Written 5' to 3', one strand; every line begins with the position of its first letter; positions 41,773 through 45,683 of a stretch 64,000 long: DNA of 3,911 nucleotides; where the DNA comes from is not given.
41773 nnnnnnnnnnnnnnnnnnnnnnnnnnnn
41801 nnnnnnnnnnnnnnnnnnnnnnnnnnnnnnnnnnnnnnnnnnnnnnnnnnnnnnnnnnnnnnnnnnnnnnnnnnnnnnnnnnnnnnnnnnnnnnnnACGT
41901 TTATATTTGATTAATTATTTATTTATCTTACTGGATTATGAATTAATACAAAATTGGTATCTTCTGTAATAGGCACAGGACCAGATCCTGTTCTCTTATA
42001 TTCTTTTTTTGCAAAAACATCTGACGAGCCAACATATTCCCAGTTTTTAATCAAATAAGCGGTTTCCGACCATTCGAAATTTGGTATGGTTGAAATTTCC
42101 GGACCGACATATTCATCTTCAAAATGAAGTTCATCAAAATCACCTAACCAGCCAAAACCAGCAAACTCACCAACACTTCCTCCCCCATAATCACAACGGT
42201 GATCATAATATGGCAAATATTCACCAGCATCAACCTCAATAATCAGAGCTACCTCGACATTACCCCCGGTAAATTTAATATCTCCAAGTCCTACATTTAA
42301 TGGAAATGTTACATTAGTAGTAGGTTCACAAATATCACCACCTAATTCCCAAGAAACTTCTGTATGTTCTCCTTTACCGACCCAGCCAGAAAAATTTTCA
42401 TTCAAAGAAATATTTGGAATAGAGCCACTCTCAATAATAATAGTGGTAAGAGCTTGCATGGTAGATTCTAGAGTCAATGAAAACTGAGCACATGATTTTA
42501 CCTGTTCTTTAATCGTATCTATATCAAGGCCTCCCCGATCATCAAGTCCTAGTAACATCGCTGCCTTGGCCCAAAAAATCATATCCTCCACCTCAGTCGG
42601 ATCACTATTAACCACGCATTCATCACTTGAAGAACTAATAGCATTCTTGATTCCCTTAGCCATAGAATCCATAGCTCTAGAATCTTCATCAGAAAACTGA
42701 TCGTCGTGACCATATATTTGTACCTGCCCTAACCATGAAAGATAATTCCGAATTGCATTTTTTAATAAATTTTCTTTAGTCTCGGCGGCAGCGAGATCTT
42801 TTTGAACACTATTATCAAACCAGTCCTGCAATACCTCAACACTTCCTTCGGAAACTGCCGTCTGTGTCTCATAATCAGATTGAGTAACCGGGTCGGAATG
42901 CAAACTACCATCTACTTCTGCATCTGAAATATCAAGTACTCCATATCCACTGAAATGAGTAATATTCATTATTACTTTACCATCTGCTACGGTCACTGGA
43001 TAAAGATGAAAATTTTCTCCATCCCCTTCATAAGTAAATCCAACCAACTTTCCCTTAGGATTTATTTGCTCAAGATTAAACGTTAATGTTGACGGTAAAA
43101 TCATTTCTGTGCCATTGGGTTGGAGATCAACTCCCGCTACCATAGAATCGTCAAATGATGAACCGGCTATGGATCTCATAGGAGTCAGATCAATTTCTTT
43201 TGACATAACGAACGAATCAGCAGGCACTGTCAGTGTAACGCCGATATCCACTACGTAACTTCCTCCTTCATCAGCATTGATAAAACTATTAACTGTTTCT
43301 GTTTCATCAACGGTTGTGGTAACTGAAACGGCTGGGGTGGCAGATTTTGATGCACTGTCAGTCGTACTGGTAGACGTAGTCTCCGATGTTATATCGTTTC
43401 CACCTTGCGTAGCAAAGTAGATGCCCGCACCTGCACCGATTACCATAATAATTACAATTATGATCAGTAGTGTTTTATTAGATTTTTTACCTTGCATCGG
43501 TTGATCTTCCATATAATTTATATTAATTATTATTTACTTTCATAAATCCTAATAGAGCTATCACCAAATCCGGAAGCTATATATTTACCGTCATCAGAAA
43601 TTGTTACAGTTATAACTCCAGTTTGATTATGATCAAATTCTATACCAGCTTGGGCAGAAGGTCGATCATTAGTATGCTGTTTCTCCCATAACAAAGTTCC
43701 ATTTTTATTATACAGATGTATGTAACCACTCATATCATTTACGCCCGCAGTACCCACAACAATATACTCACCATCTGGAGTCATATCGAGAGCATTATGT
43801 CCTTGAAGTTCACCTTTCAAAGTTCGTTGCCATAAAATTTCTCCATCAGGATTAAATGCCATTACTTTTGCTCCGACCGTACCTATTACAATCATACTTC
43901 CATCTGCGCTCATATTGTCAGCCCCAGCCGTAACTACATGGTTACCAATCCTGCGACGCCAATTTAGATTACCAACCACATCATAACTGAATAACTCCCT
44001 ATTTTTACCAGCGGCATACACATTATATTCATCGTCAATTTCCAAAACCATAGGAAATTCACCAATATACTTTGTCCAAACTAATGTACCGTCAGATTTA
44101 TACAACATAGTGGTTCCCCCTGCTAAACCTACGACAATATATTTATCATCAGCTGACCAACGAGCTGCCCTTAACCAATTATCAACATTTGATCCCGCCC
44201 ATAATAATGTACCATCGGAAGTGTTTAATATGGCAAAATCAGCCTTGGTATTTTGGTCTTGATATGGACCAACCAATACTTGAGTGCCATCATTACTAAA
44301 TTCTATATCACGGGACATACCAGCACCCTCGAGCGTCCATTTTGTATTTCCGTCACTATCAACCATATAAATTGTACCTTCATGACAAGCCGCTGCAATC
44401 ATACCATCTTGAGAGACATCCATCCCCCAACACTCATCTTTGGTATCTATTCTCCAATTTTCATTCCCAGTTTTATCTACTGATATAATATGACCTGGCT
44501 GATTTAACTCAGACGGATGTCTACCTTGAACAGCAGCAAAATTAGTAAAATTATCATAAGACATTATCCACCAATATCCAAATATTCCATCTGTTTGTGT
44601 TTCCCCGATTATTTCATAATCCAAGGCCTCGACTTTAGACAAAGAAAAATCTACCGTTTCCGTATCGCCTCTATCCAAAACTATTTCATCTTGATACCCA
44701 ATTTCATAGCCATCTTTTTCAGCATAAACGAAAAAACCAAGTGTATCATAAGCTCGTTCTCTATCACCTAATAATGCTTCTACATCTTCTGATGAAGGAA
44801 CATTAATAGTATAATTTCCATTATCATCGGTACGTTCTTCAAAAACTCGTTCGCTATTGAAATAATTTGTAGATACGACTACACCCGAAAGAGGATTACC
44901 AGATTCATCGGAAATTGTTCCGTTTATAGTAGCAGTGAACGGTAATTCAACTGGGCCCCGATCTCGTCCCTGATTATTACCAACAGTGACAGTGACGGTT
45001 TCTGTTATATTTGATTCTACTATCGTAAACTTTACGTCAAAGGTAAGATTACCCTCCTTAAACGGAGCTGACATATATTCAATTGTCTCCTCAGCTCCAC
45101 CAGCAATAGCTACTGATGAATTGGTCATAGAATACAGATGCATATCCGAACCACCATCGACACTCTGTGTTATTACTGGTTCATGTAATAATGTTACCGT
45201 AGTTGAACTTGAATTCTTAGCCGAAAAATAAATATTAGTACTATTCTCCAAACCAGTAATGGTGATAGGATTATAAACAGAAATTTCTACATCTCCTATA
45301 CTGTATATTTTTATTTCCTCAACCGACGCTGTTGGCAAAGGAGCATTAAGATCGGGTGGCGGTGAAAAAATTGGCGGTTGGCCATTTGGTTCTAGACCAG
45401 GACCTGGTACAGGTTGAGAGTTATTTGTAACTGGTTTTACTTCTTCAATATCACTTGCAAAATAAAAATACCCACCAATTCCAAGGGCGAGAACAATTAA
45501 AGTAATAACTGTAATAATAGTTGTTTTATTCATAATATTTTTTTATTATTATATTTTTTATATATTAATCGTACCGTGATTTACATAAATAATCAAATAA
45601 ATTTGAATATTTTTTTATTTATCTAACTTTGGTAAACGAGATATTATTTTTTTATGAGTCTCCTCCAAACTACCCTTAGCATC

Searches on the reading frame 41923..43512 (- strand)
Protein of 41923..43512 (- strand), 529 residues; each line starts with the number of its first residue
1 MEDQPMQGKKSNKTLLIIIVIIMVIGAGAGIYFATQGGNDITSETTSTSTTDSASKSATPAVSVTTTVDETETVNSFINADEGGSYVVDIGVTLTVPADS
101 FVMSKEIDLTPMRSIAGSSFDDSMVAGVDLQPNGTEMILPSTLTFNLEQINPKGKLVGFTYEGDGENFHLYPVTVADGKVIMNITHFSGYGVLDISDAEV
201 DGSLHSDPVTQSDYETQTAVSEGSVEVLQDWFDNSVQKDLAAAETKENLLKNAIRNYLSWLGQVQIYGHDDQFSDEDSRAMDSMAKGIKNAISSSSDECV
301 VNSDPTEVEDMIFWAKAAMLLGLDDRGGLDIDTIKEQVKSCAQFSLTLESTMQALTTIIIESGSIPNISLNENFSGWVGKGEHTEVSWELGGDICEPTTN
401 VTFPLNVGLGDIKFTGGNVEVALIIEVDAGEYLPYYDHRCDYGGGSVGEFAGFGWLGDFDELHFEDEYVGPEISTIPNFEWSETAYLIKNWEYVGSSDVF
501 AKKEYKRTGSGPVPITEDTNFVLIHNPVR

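Call 44: search_protein_families(library=pfam, proteins=[window:41923-43512:-], max_evalue=0.00001)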
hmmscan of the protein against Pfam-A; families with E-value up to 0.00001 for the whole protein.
window:41923-43512:- (529 aa): 0 families

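Call 68: search_protein_families(library=ncbifam, proteins=[window:41923-43512:-], max_evalue=0.01)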
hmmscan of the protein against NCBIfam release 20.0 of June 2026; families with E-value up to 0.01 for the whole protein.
window:41923-43512:- (529 aa): 4 families
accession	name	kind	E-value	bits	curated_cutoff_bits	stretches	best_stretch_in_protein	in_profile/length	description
NF005435.1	PRK07021.1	equivalog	0.00035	20.4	131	1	8-98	3-86/157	flagellar basal body-associated protein FliL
NF004285.1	PRK05696.1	equivalog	0.00063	19.6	179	1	5-62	12-69/171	flagellar basal body-associated protein FliL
NF042931.1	SAG1386_EF1546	equivalog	0.00074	19.6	80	1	14-91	32-117/158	SAG1386/EF1546 family surface-associated protein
NF051432.1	PepSY_MTB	domain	0.0016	18.9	60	1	11-74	4-65/101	PepSY domain-containing protein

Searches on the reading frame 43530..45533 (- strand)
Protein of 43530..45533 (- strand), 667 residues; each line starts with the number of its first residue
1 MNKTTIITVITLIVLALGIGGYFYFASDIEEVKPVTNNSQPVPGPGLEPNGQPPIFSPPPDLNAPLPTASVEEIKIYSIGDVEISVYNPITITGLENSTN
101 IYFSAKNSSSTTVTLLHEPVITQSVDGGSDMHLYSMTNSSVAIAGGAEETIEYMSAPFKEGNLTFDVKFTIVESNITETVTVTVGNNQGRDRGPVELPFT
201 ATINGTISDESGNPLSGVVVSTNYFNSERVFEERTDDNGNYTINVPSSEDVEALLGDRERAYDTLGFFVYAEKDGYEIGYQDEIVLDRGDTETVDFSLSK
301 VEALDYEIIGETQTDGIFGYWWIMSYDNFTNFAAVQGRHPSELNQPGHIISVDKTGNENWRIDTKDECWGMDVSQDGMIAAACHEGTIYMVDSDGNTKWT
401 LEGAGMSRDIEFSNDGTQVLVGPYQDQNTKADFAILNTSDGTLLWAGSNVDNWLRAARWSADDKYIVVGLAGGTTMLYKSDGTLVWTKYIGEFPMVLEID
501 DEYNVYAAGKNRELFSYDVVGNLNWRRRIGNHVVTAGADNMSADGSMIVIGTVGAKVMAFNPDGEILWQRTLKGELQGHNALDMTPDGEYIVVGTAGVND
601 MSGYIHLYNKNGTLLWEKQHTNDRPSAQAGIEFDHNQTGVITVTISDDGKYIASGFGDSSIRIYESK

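Call 44: search_protein_families(library=pfam, proteins=[window:43530-45533:-], max_evalue=0.00001)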
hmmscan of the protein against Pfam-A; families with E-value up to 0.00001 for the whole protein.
window:43530-45533:- (667 aa): 9 families
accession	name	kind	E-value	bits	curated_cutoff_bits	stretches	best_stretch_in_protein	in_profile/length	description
PF13360.13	PQQ_2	-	1e-15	58.5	27.6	2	504-624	35-150/233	Outer membrane protein assembly factor BamB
PF23414.1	Beta-prop_EML_2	-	1e-13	51.7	90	0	369-482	2-112/266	Echinoderm microtubule-associated protein second beta-propeller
PF13570.13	Beta-prop_ACSF4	-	3.5e-12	46.8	133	1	413-650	58-283/329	Beta-alanine-activating enzyme, beta-propeller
PF00400.38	WD40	-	1.9e-11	44.4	27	0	635-664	10-38/39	WD domain, G-beta repeat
PF13620.12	CarboxypepD_reg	-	2.7e-09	37.7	32.3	1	202-247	1-47/82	Carboxypeptidase regulatory-like domain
PF24797.1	Beta-prop_WDR35_TULP_N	-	1.7e-08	34.5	80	0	408-485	119-190/332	WDR35/TULP4 N-terminal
PF25174.1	Beta-prop_THOC3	-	4.6e-08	32.8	305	0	542-665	97-199/272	THOC3 beta-propeller domain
PF18975.6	DUF5711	-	1.4e-06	28.3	26.3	0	348-422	77-157/344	Family of unknown function (DUF5711)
PF25292.1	Beta-prop_CGLA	-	1.9e-06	28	26.8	0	347-401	9-69/316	Lambda-carrageenase beta-propeller domain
